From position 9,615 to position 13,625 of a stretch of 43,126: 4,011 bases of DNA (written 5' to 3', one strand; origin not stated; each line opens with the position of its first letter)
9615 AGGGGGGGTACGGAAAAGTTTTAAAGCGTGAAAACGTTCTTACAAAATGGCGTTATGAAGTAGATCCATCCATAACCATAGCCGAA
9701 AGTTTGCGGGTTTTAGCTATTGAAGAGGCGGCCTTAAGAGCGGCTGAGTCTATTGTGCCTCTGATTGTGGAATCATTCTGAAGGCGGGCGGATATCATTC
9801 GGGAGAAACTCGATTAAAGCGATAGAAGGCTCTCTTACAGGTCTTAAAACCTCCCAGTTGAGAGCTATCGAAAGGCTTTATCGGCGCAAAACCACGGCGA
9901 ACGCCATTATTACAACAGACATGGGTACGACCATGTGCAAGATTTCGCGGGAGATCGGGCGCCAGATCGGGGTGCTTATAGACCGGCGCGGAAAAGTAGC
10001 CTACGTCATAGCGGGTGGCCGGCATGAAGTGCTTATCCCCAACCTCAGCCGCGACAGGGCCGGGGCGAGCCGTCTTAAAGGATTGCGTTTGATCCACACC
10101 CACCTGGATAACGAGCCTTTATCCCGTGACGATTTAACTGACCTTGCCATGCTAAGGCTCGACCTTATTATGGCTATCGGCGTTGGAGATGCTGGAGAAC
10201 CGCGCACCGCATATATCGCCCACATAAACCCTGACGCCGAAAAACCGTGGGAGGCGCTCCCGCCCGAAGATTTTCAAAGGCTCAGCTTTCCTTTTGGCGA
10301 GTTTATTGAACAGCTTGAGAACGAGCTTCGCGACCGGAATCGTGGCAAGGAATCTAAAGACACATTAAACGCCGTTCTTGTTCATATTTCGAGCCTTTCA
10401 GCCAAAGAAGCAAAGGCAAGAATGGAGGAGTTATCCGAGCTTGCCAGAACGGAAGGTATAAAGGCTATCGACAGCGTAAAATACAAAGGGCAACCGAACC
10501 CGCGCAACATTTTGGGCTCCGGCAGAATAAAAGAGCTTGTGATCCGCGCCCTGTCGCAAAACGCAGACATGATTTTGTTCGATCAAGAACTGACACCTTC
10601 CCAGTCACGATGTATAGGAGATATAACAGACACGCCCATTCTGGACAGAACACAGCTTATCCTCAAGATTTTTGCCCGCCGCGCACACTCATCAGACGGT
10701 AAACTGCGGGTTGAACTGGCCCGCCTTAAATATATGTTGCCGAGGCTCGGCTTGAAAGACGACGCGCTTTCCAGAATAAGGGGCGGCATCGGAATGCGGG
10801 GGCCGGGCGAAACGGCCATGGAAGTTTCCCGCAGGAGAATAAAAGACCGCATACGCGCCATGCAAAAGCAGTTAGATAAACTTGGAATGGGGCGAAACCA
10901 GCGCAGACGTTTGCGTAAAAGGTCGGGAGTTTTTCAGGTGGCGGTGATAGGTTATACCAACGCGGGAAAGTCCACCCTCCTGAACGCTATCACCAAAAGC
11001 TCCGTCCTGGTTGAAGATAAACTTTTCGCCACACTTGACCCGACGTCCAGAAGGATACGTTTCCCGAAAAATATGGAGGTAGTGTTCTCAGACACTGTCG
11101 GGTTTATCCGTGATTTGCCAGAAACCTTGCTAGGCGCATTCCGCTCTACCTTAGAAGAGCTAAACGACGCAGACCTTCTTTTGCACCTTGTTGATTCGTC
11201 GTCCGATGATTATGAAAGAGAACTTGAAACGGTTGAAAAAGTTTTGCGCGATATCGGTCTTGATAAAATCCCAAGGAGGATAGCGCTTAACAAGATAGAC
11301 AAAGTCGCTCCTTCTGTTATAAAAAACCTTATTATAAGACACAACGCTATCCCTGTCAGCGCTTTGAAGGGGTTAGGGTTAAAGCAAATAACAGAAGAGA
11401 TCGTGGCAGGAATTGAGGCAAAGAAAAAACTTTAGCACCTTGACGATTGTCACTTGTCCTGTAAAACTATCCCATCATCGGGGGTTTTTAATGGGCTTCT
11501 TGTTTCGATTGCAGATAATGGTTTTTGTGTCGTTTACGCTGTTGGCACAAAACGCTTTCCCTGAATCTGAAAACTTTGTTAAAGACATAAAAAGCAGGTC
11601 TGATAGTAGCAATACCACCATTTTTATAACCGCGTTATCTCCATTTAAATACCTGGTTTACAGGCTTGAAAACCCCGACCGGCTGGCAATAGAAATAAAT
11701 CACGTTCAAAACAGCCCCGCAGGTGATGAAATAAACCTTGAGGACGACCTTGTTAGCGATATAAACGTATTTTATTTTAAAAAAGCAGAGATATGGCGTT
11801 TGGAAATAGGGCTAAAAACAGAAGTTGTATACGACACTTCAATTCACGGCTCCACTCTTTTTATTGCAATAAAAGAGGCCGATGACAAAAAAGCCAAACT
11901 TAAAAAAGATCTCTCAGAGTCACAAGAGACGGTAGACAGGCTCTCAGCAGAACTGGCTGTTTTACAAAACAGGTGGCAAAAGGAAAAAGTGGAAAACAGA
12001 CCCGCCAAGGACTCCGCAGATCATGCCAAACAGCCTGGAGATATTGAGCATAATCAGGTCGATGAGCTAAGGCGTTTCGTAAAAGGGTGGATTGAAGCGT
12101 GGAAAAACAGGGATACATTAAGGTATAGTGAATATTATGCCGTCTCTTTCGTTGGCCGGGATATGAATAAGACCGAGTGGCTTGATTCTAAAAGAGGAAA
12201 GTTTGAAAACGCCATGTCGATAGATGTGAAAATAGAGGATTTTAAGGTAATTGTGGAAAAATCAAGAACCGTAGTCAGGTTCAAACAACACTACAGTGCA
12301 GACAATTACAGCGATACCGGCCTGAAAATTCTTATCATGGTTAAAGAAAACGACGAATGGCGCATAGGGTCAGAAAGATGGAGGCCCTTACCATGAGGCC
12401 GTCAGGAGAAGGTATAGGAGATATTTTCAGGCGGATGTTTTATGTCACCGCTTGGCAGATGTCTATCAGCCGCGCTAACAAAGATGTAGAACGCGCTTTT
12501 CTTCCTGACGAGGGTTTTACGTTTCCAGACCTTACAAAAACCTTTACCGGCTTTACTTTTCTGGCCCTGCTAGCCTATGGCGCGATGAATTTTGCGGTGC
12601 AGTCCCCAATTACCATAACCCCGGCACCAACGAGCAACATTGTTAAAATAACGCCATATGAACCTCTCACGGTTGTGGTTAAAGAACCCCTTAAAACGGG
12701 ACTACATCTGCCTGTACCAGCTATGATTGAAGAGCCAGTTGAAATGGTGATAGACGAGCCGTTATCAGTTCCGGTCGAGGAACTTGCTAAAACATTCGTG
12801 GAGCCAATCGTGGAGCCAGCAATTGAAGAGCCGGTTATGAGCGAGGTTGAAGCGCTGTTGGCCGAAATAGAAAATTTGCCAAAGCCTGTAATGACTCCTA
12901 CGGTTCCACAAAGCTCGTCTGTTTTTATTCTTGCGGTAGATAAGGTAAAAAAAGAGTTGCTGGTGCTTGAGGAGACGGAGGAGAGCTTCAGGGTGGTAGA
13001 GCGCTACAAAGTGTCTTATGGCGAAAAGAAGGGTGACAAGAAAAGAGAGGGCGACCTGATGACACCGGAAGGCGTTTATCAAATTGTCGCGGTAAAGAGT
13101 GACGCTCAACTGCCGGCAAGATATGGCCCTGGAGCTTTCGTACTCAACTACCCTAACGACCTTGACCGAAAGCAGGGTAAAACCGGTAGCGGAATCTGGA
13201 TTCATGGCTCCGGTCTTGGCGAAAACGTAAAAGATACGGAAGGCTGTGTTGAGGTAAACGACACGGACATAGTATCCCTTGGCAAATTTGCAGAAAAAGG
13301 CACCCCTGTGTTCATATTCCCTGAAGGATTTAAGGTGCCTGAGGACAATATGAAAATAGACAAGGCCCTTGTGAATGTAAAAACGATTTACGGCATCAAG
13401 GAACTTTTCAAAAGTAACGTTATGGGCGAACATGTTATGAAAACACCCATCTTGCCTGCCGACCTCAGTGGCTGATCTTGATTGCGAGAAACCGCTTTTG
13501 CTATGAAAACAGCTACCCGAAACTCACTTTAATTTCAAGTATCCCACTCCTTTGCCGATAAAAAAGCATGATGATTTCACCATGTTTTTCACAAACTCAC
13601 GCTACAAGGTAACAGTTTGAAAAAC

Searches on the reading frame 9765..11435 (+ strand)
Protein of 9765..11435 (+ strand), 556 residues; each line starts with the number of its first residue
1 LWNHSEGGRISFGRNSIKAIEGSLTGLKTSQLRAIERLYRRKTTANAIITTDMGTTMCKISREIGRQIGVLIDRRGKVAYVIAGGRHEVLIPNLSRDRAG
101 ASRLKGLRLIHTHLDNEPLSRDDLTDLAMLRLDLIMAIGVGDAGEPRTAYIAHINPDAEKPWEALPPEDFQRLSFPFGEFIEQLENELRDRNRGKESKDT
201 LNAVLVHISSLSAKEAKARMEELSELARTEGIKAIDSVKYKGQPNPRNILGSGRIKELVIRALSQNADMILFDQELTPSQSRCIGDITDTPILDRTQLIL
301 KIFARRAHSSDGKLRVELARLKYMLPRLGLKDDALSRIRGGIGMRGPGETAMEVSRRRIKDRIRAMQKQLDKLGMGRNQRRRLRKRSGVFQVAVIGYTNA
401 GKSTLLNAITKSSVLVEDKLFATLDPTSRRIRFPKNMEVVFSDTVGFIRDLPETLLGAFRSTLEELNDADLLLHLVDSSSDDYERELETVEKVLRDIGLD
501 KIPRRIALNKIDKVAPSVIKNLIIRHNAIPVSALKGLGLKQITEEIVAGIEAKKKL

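Call 18: search_protein_families(library=pfam, proteins=[window:9765-11435:+], max_evalue=0.001)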
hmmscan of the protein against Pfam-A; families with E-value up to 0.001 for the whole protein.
window:9765-11435:+ (556 aa): 8 families
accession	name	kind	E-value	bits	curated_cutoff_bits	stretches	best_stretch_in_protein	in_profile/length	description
PF16360.10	GTP-bdg_M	-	1.7e-24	86.6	29.5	1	306-384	1-79/79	GTP-binding GTPase Middle Region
PF01926.29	MMR_HSR1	-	7.1e-23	81.3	21.9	1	391-510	1-113/113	50S ribosome-binding GTPase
PF13167.11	GTP-bdg_N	-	1.9e-22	80.1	25.4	1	218-304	2-89/89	GTP-binding GTPase N-terminal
PF00350.29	Dynamin_N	-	4.9e-06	27.1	27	1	392-427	1-36/168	Dynamin family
PF00009.33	GTP_EFTU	-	0.00012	22.2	26.5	0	390-413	4-27/188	Elongation factor Tu GTP binding domain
PF02421.24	FeoB_N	-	0.00025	21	27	1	391-519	2-123/156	Ferrous iron transport protein B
PF00005.33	ABC_tran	-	0.00032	21.8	25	0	392-502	14-97/137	ABC transporter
PF16897.10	MMR_HSR1_Xtn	-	0.00067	20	35.2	0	503-547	57-101/106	C-terminal region of MMR_HSR1 domain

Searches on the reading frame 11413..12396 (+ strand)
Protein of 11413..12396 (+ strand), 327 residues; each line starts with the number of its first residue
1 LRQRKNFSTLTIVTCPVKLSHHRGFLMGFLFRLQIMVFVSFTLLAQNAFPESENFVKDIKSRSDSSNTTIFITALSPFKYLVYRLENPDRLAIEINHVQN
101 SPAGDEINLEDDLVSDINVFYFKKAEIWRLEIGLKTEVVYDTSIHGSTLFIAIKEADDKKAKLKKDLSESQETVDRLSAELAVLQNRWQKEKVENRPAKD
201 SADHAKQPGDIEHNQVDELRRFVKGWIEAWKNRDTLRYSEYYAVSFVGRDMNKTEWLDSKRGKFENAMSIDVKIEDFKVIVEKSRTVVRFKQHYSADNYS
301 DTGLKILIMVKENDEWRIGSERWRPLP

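Call 18: search_protein_families(library=pfam, proteins=[window:11413-12396:+], max_evalue=0.001)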
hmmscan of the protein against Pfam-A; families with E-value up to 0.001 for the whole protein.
window:11413-12396:+ (327 aa): 3 families
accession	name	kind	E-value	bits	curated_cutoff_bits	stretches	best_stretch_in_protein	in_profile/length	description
PF24125.1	Cds6_C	-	1.8e-15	57.6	27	1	220-321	3-110/111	Cds6 C-terminal NTF2-like domain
PF14534.12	DUF4440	-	5e-06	27.4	25.2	1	220-318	2-107/107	Domain of unknown function (DUF4440)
PF11741.13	AMIN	-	9.5e-06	26.1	20.5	1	58-145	1-93/101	AMIN domain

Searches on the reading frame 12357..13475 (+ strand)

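Call 18: search_protein_families(library=pfam, proteins=[window:12357-13475:+], max_evalue=0.001)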
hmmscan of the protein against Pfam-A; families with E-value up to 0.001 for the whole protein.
window:12357-13475:+ (372 aa): 1 family
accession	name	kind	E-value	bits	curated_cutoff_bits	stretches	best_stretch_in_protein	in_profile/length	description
PF03734.19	YkuD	-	2.3e-15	57.9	23.4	1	192-320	4-146/146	L,D-transpeptidase catalytic domain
